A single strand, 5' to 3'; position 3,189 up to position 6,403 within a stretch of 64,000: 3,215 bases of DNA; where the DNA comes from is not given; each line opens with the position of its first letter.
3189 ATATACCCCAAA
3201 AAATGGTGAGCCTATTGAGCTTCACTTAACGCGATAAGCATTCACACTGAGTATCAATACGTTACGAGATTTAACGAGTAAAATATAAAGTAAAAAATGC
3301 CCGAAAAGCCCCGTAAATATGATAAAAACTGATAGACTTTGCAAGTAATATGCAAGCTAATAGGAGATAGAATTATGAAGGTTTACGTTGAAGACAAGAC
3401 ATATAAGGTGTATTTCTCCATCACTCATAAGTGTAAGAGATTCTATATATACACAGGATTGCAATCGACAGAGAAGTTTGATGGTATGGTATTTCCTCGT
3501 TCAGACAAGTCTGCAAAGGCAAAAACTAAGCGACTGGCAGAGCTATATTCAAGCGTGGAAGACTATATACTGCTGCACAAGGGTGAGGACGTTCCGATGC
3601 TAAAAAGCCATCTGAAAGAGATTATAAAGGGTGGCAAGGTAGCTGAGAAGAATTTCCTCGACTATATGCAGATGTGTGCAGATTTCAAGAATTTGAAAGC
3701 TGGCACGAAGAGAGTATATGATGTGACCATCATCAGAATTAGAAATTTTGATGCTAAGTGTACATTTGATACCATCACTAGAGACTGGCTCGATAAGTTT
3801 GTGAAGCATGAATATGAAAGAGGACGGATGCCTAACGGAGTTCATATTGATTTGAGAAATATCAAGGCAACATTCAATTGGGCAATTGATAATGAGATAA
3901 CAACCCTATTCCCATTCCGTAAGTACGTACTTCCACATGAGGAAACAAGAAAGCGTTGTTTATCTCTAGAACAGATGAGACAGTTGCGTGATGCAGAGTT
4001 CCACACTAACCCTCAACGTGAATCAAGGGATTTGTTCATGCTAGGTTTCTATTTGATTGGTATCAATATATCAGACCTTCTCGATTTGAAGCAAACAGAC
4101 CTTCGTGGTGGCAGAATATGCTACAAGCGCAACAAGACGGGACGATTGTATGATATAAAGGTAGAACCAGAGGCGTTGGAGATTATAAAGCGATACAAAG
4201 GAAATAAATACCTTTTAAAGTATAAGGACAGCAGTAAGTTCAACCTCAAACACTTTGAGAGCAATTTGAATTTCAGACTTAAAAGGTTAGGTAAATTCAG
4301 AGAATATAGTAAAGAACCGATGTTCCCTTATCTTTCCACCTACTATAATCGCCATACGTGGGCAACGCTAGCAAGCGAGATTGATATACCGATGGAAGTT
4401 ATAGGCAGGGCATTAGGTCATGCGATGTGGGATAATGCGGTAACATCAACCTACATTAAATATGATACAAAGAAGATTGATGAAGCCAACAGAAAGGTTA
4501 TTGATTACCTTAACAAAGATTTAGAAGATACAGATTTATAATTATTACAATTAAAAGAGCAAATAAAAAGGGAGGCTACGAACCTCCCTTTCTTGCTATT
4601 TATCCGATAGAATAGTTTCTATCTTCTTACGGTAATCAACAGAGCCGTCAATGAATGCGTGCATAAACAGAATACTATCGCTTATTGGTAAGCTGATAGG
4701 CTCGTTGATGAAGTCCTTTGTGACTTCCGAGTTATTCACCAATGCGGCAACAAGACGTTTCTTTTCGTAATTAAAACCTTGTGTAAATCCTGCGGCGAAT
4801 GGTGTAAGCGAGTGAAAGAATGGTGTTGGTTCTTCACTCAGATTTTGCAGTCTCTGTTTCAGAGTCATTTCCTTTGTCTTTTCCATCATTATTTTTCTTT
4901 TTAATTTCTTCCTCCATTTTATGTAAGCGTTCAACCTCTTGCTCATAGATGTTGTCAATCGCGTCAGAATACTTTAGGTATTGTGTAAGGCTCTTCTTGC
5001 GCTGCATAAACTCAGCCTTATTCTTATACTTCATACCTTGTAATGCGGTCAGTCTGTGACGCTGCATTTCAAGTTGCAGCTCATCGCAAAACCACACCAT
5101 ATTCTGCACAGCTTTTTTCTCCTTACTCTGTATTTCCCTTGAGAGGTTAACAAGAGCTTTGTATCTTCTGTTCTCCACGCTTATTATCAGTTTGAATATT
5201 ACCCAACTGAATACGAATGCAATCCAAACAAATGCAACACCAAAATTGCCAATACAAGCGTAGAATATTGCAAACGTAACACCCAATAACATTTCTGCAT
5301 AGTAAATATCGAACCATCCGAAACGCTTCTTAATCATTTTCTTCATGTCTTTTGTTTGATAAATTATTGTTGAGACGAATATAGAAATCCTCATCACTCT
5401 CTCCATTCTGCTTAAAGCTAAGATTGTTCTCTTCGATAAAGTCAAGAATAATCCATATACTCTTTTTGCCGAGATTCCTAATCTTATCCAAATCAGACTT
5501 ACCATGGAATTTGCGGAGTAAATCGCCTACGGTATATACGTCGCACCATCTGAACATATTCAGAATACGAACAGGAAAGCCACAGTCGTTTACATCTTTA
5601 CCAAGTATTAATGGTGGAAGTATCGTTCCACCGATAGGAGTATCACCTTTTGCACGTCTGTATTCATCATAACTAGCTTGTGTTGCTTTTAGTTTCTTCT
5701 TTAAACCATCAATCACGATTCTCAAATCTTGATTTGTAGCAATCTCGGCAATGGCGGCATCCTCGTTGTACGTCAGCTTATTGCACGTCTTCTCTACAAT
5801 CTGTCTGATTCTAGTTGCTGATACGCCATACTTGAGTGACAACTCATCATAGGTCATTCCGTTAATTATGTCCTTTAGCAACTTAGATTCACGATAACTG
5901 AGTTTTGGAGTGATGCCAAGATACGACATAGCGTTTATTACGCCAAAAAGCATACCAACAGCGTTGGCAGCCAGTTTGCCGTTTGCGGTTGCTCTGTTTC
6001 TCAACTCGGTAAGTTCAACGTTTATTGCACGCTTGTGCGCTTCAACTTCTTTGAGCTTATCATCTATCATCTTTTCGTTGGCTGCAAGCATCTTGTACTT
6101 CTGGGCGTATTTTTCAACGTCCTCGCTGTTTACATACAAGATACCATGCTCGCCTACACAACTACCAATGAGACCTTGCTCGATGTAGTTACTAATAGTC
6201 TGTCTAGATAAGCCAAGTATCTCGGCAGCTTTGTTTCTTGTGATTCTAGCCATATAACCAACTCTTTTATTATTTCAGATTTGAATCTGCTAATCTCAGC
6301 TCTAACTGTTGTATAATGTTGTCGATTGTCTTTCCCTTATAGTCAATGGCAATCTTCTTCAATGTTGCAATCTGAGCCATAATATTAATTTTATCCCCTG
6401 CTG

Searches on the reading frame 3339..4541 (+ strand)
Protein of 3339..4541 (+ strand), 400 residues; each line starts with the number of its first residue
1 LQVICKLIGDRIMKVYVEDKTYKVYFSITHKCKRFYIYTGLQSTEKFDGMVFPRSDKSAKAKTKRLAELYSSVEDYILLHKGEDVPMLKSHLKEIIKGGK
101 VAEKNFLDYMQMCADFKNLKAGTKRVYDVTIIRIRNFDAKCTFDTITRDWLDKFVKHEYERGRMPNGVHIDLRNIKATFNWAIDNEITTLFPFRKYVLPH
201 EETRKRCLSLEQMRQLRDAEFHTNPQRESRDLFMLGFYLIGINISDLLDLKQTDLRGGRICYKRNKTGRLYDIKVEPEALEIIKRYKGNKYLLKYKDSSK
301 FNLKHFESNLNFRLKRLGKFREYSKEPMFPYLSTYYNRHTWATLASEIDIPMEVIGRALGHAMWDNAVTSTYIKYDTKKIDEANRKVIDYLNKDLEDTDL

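Call 18: search_protein_families(library=phrogs, proteins=[window:3339-4541:+], max_evalue=0.001)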
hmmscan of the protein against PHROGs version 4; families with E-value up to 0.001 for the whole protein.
window:3339-4541:+ (400 aa): 2 families
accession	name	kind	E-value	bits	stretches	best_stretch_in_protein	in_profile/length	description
phrog_1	-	integration and excision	5.7e-28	99.5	1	19-393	121-453/611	integrase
phrog_216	-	integration and excision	3.3e-12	47.1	1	179-389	26-238/301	integrase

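Call 19: search_protein_families(library=pfam, proteins=[window:3339-4541:+], max_evalue=0.001)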
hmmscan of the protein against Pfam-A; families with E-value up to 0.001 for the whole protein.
window:3339-4541:+ (400 aa): 2 families
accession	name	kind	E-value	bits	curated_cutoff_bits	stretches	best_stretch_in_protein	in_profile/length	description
PF13102.12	Phage_int_SAM_5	-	2.6e-12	47.4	22.3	1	105-196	1-96/98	Phage integrase SAM-like domain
PF00589.27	Phage_integrase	-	8.9e-06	26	27.1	1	209-375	4-168/172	Phage integrase family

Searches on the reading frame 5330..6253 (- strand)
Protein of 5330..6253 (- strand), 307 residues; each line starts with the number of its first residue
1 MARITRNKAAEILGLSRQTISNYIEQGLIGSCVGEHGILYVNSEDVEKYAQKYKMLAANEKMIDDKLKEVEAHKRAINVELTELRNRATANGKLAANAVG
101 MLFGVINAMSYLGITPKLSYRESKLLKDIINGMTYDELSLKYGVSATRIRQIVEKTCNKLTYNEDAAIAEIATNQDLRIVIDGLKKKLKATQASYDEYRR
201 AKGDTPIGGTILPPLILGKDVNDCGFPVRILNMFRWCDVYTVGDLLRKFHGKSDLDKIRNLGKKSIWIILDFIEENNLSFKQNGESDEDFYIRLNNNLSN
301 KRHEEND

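Call 32: search_protein_families(library=pfam, proteins=[window:5330-6253:-], max_evalue=0.01)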
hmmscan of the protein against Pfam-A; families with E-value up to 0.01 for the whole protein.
window:5330-6253:- (307 aa): 12 families
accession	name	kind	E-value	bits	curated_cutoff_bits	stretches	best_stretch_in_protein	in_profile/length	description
PF12728.13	HTH_17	-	6.7e-09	36.3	27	1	7-53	5-50/51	Helix-turn-helix domain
PF04545.22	Sigma70_r4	-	3.5e-07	30.1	24.1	1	130-160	18-48/50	Sigma-70, region 4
PF03118.21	RNA_pol_A_CTD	-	1.4e-06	28.4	23.8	1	219-267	13-59/67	Bacterial RNA polymerase, alpha chain C terminal domain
PF01381.28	HTH_3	-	4.2e-05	23.9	23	0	4-24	10-30/55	Helix-turn-helix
PF13518.12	HTH_28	-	4.7e-05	23.8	25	0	5-24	14-33/52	Helix-turn-helix domain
PF00196.25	GerE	-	0.00011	22.2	23.5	0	117-170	2-55/57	Bacterial regulatory proteins, luxR family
PF13384.12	HTH_23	-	0.00054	20.1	24.6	0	3-25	17-39/50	Homeodomain-like domain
PF13412.12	HTH_24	-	0.00062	19.7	21.9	0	2-25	16-39/48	Winged helix-turn-helix DNA-binding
PF00376.29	MerR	-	0.00067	19.9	28.2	1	9-31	5-27/38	MerR family regulatory protein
PF08280.17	HTH_Mga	-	0.001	19.4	23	0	3-26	19-42/59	M protein trans-acting positive regulator (MGA) HTH domain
PF08765.17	Mor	-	0.0016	18.9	24.9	1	67-157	7-96/107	Mor transcription activator family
PF07453.19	NUMOD1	-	0.005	17.5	22.8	0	8-24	21-37/37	NUMOD1 domain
